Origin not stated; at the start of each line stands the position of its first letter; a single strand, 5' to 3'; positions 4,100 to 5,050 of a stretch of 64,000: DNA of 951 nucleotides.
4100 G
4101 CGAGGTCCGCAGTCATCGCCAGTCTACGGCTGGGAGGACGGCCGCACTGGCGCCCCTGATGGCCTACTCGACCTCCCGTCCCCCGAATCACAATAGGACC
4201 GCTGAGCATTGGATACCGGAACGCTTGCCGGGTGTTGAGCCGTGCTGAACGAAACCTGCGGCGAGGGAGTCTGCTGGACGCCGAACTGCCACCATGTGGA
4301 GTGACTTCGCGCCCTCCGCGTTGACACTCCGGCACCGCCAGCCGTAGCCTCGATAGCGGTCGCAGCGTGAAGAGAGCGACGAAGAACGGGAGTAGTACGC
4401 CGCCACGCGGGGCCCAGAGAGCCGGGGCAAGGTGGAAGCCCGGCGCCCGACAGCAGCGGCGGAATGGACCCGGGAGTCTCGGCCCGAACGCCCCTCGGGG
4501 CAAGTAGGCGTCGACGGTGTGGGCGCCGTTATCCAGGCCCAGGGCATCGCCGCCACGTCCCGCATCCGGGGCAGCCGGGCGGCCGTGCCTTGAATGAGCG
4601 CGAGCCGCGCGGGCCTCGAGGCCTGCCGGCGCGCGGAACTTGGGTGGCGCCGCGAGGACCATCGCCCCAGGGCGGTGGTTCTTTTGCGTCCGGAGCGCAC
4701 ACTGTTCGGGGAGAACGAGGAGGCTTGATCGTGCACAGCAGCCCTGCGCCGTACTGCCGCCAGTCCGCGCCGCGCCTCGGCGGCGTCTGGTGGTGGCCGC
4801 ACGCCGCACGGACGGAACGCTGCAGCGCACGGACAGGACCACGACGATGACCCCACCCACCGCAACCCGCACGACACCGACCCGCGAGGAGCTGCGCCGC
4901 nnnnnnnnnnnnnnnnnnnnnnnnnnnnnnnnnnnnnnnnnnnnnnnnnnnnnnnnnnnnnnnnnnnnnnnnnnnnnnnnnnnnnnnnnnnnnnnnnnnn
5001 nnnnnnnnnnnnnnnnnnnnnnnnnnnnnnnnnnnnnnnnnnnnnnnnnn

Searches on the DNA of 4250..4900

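Call 80: search_rna_families(source=window, start=4250, end=4900, threshold=evalue, max_evalue=0.01, show_alignments=1)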
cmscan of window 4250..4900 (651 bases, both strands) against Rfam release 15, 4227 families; matches with E-value up to 0.01: 1.
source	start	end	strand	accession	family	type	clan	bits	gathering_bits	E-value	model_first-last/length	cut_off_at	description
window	4373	4534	+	RF00230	T-box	Cis-reg; leader;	-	43.3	93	3.1e-08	1-219/219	no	T-box leader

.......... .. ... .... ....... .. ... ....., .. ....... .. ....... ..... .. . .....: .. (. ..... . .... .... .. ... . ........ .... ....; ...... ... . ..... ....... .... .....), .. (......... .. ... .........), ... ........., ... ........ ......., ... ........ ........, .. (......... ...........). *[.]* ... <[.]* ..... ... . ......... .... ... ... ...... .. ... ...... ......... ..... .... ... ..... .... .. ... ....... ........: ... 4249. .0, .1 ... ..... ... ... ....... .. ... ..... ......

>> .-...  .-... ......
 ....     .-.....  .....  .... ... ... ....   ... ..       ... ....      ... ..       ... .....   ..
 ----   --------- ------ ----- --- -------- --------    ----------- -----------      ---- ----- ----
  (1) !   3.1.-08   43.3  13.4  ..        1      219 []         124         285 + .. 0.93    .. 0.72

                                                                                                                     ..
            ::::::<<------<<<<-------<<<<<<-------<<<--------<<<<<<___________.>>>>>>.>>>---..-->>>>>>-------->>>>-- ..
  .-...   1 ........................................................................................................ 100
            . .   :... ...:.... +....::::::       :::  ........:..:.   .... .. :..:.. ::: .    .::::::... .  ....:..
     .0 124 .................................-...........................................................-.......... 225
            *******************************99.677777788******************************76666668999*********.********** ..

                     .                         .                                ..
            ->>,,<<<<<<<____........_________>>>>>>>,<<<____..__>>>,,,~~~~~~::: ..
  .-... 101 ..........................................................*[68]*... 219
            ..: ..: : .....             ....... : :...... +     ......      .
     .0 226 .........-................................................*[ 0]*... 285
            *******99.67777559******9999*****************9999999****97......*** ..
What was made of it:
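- Regulation is already provided by a Trp T-box at the operon start (call 80).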
